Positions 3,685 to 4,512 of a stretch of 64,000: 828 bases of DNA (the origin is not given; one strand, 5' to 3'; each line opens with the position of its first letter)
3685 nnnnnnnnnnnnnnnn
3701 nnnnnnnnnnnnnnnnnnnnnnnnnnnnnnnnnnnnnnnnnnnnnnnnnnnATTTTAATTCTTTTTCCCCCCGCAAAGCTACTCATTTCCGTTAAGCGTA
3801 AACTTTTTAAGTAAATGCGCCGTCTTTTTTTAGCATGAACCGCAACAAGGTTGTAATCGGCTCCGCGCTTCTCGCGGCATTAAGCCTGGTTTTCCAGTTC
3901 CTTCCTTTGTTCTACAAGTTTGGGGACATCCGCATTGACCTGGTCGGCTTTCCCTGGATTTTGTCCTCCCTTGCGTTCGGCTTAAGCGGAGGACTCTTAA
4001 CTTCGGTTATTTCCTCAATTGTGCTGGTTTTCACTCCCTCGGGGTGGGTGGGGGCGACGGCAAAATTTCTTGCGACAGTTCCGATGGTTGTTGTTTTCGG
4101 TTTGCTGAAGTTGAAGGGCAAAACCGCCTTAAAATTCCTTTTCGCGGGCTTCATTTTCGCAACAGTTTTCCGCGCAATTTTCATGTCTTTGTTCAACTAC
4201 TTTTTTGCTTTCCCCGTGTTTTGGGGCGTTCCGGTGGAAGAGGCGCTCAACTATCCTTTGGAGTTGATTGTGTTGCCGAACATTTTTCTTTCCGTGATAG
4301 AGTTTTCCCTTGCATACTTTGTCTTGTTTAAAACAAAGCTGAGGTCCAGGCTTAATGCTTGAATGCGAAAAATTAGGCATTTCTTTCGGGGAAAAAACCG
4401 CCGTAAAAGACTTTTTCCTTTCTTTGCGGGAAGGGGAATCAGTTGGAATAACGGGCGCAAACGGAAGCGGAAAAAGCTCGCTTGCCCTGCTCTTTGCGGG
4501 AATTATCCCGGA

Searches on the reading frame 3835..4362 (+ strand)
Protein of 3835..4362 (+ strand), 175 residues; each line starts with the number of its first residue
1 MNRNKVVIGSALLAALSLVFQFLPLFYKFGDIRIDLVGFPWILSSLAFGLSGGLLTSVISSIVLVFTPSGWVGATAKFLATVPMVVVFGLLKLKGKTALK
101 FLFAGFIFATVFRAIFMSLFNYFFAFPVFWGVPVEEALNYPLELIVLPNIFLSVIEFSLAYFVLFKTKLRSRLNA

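Call 6: search_protein_families(library=pfam, proteins=[window:3835-4362:+], max_evalue=1)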
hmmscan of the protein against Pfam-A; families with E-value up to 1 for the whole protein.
window:3835-4362:+ (175 aa): 3 families
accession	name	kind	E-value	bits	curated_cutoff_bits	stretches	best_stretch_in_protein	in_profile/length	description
PF12822.12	ECF_trnsprt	-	9e-14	52.3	30.7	1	8-164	4-165/169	ECF transporter, substrate-specific component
PF09515.15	Thia_YuaJ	-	0.42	11.1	25.8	1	8-132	2-134/177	Thiamine transporter protein (Thia_YuaJ)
PF07916.16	TraG_N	-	0.53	9.6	36.1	1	76-116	337-377/462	TraG-like protein, N-terminal region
